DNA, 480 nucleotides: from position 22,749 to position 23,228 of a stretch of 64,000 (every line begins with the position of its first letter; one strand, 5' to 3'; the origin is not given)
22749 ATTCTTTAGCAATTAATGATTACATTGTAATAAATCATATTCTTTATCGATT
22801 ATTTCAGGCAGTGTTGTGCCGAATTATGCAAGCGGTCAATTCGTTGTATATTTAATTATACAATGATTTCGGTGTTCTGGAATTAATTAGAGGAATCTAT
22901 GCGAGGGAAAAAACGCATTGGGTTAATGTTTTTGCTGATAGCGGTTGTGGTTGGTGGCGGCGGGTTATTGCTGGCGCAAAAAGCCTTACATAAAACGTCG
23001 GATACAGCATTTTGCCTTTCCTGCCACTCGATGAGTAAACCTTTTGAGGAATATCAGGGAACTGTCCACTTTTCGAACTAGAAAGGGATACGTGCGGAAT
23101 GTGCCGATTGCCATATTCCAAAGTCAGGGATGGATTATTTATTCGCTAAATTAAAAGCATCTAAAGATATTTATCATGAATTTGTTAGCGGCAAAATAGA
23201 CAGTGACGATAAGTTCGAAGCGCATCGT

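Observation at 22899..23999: torY interrupted by a single in-frame amber codon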

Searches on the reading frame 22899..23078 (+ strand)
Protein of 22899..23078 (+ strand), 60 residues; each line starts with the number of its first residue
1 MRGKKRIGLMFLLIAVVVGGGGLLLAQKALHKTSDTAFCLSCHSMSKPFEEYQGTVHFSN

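Call 47: find_encoding_contigs(protein=P0001, flank=8000, max_places=10)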
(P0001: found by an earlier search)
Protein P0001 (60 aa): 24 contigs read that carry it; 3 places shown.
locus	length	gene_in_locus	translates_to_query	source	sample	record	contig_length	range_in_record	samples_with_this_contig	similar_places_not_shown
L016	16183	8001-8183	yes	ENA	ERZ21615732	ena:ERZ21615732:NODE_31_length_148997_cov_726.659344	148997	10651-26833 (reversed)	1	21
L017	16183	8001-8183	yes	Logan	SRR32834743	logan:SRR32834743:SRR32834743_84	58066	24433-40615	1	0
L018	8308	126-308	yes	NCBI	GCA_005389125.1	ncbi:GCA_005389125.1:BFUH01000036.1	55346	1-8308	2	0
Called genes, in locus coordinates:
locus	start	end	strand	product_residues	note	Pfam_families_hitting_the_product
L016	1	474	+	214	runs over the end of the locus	PF04344:CheZ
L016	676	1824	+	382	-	PF01312:Bac_export_2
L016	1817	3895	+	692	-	PF00771:FHIPEP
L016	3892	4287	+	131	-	PF06366:FlhE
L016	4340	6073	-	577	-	PF03485:Arg_tRNA_synt_N, PF00750:tRNA-synt_1d, PF05746:DALR_1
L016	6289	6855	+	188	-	PF06185:YecM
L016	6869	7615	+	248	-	PF03932:CutC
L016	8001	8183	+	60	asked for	PF03264:Cytochrom_NNT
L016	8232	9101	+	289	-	PF03264:Cytochrom_NNT, PF22113:Mtrc-MtrF_II-IV_dom (faint), PF14522:Cytochrome_C7 (faint)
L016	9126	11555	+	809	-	PF18364:Molybdopterin_N, PF00384:Molybdopterin, PF01568:Molydop_binding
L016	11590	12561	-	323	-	PF08003:Methyltransf_9, PF13489:Methyltransf_23, PF13847:Methyltransf_31 (weak), PF08241:Methyltransf_11 (weak), PF08242:Methyltransf_12 (weak), PF13649:Methyltransf_25 (weak)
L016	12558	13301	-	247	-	PF00891:Methyltransf_2, PF13847:Methyltransf_31, PF08241:Methyltransf_11, PF08242:Methyltransf_12, PF13649:Methyltransf_25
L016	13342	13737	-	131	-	PF01124:MAPEG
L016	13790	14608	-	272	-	PF01904:DUF72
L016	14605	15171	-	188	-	PF00857:Isochorismatase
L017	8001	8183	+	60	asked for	PF03264:Cytochrom_NNT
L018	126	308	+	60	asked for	PF03264:Cytochrom_NNT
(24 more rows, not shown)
